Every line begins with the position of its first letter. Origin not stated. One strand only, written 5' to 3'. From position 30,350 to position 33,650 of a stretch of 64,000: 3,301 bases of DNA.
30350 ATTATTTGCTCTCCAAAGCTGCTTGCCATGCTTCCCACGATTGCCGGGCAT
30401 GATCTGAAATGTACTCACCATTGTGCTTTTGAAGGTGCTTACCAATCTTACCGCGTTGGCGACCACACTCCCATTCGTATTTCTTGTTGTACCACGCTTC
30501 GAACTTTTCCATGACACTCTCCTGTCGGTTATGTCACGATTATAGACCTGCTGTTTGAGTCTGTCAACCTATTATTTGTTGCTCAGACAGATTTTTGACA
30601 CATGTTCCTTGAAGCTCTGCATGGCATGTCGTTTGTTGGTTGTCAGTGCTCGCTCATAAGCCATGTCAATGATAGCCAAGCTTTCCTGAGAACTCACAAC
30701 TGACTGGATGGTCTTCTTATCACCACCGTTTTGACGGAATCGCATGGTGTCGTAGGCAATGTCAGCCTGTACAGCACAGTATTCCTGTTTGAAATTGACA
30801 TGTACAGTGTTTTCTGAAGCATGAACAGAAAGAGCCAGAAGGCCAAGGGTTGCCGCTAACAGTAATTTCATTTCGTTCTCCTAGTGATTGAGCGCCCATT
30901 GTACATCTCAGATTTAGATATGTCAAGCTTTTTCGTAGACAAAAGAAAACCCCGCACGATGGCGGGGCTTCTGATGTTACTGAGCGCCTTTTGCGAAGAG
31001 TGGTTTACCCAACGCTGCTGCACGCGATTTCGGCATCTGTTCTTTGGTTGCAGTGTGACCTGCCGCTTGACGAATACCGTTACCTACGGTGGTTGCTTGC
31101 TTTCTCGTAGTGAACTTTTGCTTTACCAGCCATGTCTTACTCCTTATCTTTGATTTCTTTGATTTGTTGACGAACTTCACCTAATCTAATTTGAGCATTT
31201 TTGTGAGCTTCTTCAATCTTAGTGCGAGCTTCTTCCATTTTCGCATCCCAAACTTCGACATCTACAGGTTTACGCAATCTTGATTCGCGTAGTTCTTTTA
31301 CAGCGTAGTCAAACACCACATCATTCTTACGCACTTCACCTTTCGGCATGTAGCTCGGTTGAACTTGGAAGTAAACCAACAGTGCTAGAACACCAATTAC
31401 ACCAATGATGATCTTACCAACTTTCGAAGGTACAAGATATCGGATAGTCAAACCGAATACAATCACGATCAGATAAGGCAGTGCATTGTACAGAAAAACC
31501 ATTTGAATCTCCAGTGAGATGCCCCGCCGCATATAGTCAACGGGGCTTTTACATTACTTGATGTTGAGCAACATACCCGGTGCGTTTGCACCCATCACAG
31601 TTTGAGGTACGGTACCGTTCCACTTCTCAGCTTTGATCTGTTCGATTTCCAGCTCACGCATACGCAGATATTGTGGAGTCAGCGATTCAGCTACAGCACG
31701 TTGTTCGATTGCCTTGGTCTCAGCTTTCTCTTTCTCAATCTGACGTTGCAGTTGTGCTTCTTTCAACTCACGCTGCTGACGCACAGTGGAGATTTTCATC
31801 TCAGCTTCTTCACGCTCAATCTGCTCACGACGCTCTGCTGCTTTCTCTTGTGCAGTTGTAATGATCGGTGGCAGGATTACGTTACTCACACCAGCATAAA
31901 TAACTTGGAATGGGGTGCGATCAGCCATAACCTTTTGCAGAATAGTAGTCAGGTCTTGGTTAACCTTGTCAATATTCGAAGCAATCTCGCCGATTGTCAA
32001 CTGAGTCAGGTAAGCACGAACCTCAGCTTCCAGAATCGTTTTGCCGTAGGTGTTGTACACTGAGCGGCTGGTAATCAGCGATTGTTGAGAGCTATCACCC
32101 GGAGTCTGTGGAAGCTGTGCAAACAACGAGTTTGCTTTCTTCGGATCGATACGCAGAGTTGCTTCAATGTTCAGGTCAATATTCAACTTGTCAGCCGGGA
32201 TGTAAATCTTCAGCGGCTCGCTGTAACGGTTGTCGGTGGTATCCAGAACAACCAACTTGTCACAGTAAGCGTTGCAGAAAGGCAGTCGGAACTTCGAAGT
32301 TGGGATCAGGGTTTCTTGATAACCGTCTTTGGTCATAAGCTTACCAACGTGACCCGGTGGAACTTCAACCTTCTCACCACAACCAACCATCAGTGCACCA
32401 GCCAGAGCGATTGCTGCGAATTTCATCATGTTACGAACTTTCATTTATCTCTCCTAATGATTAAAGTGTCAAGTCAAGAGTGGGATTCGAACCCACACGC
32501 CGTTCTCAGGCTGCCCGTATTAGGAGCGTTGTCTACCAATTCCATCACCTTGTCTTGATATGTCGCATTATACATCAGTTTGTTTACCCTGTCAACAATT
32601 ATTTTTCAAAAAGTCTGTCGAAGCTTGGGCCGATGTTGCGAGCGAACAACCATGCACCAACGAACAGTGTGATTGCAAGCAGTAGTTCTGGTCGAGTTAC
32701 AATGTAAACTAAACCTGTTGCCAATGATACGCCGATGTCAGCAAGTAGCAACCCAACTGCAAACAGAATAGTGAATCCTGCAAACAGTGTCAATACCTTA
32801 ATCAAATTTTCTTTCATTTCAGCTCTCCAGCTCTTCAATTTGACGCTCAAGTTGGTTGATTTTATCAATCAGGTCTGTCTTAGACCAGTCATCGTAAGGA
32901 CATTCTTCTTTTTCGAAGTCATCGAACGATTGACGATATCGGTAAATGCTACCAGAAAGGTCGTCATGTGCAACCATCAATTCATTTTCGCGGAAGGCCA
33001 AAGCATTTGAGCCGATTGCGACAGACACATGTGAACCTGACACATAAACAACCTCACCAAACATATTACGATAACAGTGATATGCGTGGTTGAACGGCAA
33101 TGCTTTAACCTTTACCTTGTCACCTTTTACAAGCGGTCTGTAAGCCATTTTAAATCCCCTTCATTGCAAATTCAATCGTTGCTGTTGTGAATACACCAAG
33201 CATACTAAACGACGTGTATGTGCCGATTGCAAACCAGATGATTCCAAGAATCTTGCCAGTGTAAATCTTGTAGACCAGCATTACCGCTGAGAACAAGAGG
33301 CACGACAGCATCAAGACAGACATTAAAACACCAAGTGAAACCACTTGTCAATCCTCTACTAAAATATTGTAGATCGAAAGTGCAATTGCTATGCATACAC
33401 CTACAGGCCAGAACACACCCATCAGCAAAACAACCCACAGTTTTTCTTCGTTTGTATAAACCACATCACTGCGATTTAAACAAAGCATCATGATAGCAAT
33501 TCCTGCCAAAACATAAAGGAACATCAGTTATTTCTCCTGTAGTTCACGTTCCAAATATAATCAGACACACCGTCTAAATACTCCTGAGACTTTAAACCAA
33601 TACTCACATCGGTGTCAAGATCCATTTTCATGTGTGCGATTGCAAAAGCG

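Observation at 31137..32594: Promoter–tRNA–SPFH lipoprotein–membrane partner operon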

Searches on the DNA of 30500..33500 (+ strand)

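Call 4: search_rna_families(source=window, start=30500, end=33500, threshold=evalue, max_evalue=10, show_alignments=3)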
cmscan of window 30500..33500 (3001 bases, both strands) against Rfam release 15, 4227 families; matches with E-value up to 10: 7.
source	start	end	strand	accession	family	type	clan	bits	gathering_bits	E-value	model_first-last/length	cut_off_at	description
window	32472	32523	+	RF04351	Plastid-psbl-rps4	Cis-reg;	-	23.1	68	0.1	1-53/53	no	Plastid-psbl-rps4 3UTR RNA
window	30946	31040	-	RF01393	isrJ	Gene; sRNA;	-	22.9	37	0.33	1-75/75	no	isrJ Hfq binding RNA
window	30942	31017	-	RF00513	Trp_leader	Cis-reg; leader;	-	21.8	41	0.31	1-100/100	no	Tryptophan operon leader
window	32472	32554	-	RF00005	tRNA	Gene; tRNA;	CL00001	18.9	29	1.7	1-71/71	no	tRNA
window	30939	30972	-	RF00489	ctRNA_p42d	Gene; antisense;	-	16.6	50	6.2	1-46/46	no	ctRNA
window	31139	31205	+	RF00110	RybB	Gene; sRNA;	-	16.5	40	5.2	1-79/79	no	RybB RNA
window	30510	30539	-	RF03012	Mu-gpT-DE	Gene; sRNA;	-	14.8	49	6.6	1-53/53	no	Mu-gpT-DE RNA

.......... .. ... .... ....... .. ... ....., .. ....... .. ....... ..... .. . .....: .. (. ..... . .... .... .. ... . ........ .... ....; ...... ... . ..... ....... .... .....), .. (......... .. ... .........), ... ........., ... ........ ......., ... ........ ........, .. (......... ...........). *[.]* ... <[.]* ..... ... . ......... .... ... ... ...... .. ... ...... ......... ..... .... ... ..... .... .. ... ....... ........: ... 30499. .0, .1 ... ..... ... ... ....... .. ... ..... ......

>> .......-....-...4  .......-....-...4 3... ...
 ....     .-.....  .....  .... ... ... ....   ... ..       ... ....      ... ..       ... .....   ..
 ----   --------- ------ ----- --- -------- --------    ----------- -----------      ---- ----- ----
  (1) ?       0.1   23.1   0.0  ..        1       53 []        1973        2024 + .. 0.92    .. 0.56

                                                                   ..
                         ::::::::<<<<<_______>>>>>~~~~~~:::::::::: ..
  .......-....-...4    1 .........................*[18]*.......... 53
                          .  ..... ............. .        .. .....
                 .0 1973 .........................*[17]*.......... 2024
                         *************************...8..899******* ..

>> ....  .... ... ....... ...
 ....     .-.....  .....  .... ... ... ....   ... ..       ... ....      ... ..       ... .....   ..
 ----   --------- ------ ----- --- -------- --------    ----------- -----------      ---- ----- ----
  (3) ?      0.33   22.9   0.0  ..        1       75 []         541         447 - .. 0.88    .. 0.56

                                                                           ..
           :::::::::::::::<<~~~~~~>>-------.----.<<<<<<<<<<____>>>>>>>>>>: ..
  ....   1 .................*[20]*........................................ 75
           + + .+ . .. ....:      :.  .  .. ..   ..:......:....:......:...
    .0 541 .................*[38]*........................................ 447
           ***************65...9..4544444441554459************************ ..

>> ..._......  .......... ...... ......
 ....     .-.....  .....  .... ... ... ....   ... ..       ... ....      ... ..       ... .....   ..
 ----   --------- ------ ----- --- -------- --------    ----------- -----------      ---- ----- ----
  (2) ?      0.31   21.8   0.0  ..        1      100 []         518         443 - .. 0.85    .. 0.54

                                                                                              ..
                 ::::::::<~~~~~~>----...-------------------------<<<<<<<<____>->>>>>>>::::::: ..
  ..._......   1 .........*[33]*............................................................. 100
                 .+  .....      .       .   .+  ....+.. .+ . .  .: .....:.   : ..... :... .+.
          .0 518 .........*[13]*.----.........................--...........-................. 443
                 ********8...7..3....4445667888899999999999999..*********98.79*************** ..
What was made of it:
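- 32471..32555 (-): Degenerate type-II (tRNA-Leu-like) element in the 5' leader, nominal anticodon AAU. Rfam tRNA 18.9 bits, below the 29-bit threshold (call 4).
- On tRNA: Rfam RF00005 scores 18.9 bits against a gathering score of 29 (call 4).
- Checked: Rfam tRNA scores 18.9 bits against a gathering score of 29 (call 4).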

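Call 6: search_dna_similar(query=window:30500-33200:+, collection=phages, mode=near)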
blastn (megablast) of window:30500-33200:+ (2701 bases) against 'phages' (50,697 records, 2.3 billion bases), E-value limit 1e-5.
No match.
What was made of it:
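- Tried and rejected: Near-identical DNA search of the region against GenBank phages found nothing (call 6).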

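Call 31: search_dna_similar(query=window:32465-32562:-, collection=phages, mode=distant, max_evalue=10, max_rows=30)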
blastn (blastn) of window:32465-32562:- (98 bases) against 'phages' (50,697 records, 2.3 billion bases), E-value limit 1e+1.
Records with a match: 328; places in all: 340; records where one place covers at least 80% of the query: 0.
Best place of each record, by identity: >=99% 143; 95-99% 40; 90-95% 76; 80-90% 15; 60-80% 54.
By first word of the organism name: Vibrio 59; Enterococcus 53; Listeria 52; Streptomyces 23; Bacillus 19; Aeromonas 18; Pseudomonas 12; Klebsiella 11; uncultured 9; Ralstonia 9; and 27 more.
By host as written in the record: Listeria monocytogenes 41; Vibrio harveyi BAA-1116 34; - 29; Enterococcus faecalis 15; Streptomyces lividans JI 1326 10; Vibrio campbellii BB120 7; Aeromonas salmonicida 7; Aeromonas hydrophila 7; and 100 more.
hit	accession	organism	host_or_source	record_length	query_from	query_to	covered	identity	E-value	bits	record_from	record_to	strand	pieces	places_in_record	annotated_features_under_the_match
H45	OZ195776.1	Vibrio phage D479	Seawater and oysters mix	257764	13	86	76%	75.6%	1e-4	51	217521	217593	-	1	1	hypothetical protein (x2)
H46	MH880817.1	Enterococcus phage EfV12-phi1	Enterococcus faecium TX1330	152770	15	88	76%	75.3%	2e-2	44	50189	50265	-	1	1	tRNA-Leu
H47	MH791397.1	Enterococcus phage EfsSzw-1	Enterococcus faecalis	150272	15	88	76%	75.3%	2e-2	44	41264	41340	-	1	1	none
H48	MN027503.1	Enterococcus phage vB_OCPT_Ben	Enterococcus faecalis EnGen0211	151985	15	88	76%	75.3%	2e-2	44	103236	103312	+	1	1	none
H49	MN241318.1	Enterococcus phage PEf771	Enterococcus faecalis YN771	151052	15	88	76%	75.3%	2e-2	44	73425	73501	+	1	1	none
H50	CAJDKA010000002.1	Enterococcus phage 163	Human fecal sample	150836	15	88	76%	75.3%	2e-2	44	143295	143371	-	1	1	tRNA-Leu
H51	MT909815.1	Enterococcus phage iF6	Enterococcus faecium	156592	15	88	76%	75.3%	2e-2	44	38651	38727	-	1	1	tRNA-Leu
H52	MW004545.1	Enterococcus phage EFGrNG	Enterococcus faecalis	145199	15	88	76%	75.3%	2e-2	44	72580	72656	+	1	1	tRNA-Leu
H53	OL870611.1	Enterococcus phage UTI-EfS3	Enterococcus faecalis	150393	15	88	76%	75.3%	2e-2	44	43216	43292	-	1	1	tRNA-Leu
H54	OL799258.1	Enterococcus phage phiSHEF13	Enterococcus faecium E1071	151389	15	88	76%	75.3%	2e-2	44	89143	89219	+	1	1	tRNA-Leu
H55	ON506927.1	Enterococcus phage TJE1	Enterococcus faecium strain UCH1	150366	15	88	76%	75.3%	2e-2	44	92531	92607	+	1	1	none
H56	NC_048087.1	Enterococcus phage EfV12-phi1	Enterococcus faecium TX1330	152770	15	88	76%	75.3%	2e-2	44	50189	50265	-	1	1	tRNA-Leu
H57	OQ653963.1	Enterococcus phage PEF1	Enterococcus faecalis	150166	15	88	76%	75.3%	2e-2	44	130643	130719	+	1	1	tRNA-Leu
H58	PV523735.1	Enterococcus phage ZJGS2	Enterococcus mundtii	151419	15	88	76%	75.3%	2e-2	44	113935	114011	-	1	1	tRNA-Leu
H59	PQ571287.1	Enterococcus phage EA1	Enterococcus avium BBCO_DT_2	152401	15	88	76%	74.0%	3e-1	39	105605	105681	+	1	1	none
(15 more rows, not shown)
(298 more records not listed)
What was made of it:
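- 32471..32555 (-): About 75% identical to phage tRNA-Leu genes (call 31).
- Closest known: Phage tRNA genes co-transcribed with ORFs. Same: The element is about 75% identical to phage tRNA-Leu genes (call 31).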

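Call 79: search_rna_families(source=window, start=32440, end=32600, threshold=evalue, max_evalue=1, show_alignments=2)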
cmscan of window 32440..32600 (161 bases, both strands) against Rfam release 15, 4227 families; matches with E-value up to 1: 2.
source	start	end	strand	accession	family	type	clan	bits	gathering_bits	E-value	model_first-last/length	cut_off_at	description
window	32472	32523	+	RF04351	Plastid-psbl-rps4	Cis-reg;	-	23.1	68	0.0056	1-53/53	no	Plastid-psbl-rps4 3UTR RNA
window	32480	32496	-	RF00023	tmRNA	Gene;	CL00001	11.5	47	0.0043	347-363/374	no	transfer-messenger RNA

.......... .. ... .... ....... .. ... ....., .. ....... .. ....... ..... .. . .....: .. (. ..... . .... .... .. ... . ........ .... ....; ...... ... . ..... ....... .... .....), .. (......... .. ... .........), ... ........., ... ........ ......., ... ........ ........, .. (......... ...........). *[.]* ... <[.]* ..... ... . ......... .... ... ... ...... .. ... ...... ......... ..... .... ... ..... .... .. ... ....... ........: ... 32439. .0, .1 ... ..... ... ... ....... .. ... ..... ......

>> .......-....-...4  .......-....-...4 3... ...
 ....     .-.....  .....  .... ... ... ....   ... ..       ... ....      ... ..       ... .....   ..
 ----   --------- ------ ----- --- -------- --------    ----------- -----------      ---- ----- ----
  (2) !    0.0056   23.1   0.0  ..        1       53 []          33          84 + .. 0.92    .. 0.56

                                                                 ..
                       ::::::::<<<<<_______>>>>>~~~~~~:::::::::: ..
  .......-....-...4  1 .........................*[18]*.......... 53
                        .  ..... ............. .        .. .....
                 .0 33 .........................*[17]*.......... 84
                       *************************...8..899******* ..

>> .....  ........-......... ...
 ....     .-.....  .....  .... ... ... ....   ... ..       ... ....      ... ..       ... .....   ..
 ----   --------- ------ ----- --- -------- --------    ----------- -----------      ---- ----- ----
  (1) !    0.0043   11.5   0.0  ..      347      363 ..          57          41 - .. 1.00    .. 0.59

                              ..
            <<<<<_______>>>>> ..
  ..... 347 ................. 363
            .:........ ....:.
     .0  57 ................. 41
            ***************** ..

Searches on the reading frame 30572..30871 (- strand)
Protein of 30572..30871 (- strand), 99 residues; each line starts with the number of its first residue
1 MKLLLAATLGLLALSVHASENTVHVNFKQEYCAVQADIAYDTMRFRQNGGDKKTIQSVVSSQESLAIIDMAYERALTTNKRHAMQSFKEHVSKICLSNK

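Call 5: search_protein_families(library=pfam, proteins=[window:30572-30871:-], max_evalue=1)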
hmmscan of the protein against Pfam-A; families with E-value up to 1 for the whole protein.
window:30572-30871:- (99 aa): 3 families
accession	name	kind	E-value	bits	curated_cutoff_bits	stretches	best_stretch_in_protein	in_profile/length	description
PF11828.13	DUF3348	-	0.0082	16.3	25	1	20-84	113-175/246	Protein of unknown function (DUF3348)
PF05337.16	CSF-1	-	0.062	13.9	25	1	27-74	42-85/140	Macrophage colony stimulating factor-1 (CSF-1)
PF00472.26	RF-1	-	0.082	13.3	35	1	35-93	9-71/116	RF-1 domain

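Call 10: search_protein_families(library=phrogs, proteins=[window:30572-30871:-], max_evalue=0.01)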
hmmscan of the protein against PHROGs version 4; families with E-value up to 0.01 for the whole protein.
window:30572-30871:- (99 aa): 1 family
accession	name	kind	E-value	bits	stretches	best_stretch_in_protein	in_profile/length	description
phrog_2315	-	unknown function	2.7e-12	47.8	1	1-98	1-106/109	-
